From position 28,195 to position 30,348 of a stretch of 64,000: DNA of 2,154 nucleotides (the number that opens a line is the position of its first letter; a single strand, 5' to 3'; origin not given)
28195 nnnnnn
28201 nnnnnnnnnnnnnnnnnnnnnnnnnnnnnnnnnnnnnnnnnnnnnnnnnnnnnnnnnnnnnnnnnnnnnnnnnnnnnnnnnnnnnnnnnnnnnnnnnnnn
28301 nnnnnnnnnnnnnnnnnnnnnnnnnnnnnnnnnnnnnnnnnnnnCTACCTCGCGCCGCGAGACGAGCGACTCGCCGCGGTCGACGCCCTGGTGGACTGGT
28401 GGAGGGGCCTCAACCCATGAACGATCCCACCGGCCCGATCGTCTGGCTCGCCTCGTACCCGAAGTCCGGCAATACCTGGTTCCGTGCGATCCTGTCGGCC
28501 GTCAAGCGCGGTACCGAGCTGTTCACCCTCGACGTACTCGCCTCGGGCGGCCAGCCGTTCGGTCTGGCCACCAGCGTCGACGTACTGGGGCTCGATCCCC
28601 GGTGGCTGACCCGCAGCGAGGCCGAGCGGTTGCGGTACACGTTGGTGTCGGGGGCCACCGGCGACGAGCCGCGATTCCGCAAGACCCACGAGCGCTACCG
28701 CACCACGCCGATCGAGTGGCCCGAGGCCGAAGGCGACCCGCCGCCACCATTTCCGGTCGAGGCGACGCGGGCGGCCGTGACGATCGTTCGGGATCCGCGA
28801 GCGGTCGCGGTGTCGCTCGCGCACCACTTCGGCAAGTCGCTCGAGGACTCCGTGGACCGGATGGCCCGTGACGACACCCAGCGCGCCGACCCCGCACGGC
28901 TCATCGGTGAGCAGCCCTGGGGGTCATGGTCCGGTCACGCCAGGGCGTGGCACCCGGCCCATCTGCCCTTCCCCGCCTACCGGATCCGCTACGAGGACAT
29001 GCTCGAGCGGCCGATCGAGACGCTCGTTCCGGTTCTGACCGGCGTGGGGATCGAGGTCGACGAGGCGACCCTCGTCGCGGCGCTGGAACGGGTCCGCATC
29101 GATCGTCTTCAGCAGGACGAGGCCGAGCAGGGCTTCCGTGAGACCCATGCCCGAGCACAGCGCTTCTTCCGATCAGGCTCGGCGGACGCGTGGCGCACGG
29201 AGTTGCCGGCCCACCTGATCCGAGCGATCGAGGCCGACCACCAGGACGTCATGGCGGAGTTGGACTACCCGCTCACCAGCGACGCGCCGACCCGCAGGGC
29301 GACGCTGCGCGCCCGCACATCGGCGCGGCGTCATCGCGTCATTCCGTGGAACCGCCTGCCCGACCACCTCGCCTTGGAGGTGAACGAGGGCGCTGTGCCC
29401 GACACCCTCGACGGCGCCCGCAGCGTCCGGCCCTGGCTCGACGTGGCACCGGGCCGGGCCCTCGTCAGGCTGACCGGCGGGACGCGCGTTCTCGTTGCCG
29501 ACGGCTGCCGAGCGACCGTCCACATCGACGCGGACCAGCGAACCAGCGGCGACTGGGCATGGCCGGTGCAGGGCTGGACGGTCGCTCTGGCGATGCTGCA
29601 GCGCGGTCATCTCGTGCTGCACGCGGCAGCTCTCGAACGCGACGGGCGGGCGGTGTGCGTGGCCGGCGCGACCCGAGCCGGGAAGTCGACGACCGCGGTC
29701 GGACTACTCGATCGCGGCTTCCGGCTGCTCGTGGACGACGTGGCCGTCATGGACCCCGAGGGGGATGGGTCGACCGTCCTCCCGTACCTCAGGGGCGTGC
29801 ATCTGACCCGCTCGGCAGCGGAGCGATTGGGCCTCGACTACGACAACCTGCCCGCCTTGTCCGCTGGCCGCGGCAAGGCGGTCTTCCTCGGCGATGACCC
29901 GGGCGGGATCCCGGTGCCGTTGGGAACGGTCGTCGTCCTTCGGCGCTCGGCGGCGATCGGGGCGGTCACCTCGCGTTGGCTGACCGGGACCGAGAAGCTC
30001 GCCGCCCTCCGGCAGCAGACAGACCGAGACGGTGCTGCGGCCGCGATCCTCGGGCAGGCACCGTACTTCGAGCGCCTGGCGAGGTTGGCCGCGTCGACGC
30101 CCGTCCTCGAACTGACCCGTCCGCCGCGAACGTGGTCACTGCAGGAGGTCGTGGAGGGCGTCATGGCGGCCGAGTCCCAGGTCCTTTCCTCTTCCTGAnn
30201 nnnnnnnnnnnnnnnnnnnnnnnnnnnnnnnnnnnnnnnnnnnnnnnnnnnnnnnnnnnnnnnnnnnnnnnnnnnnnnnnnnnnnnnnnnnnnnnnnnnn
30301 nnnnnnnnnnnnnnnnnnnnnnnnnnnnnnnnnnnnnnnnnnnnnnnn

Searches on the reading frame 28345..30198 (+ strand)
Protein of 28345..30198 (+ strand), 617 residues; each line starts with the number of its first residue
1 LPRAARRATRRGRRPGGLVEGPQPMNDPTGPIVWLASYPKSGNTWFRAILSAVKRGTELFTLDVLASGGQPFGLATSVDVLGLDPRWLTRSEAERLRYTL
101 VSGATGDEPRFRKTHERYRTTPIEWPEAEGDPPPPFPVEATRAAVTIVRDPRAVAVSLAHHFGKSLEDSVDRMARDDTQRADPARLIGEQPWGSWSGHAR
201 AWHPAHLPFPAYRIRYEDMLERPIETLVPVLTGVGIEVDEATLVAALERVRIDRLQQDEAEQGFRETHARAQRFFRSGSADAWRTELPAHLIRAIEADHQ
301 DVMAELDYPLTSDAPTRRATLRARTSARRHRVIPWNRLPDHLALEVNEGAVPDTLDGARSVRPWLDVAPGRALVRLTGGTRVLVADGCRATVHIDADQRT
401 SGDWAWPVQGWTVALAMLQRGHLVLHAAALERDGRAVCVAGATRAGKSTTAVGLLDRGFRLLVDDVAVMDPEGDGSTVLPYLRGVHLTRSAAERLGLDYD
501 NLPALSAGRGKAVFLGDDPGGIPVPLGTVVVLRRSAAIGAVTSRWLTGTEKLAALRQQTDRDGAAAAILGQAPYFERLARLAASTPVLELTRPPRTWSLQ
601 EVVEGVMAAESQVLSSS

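Call 7: search_protein_families(library=pfam, proteins=[window:28345-30198:+], max_evalue=0.01)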
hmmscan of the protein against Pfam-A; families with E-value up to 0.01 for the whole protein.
window:28345-30198:+ (617 aa): 3 families
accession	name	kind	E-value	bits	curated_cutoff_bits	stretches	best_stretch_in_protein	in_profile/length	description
PF00685.33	Sulfotransfer_1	-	4.4e-19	69.3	22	1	145-305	94-253/255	Sulfotransferase domain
PF13469.12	Sulfotransfer_3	-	0.00066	20.4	27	0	145-240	128-216/216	Sulfotransferase family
PF07475.17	Hpr_kinase_C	-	0.00084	19.4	33.3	1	425-469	9-53/171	HPr Serine kinase C-terminal domain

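Call 8: search_protein_families(library=ncbifam, proteins=[window:28345-30198:+], max_evalue=0.01)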
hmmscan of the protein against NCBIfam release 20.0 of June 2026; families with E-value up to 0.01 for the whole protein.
window:28345-30198:+ (617 aa): 5 families
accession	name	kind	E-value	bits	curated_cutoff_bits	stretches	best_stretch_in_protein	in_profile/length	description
TIGR04352.1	HprK_rel_A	equivalog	3.4e-15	55.9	200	1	408-488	80-160/280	HprK-related kinase A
TIGR04249.1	SCM_chp_ScmC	equivalog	3e-06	26.8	125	1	417-474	120-176/292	SynChlorMet cassette protein ScmC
TIGR04355.1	HprK_rel_B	hypoth_equivalog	5.4e-06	25.7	200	1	417-475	139-197/351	HprK-related kinase B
NF003883.0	PRK05428.2-1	equivalog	0.00082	18.8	252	1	425-470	18-63/189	HPr kinase/phosphorylase-related protein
TIGR00679.1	hpr-ser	equivalog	0.0054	16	240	1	425-468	134-177/300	HPr(Ser) kinase/phosphatase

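Call 94: search_protein_families(library=pfam, proteins=[window:28420-30198:+], max_evalue=0.01)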
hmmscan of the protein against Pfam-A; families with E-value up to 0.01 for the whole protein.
window:28420-30198:+ (592 aa): 3 families
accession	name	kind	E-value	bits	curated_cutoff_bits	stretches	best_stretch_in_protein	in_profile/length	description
PF00685.33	Sulfotransfer_1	-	3.8e-19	69.5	22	1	120-280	94-253/255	Sulfotransferase domain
PF13469.12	Sulfotransfer_3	-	0.00058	20.6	27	0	120-215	128-216/216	Sulfotransferase family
PF07475.17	Hpr_kinase_C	-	0.00078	19.5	33.3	1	400-444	9-53/171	HPr Serine kinase C-terminal domain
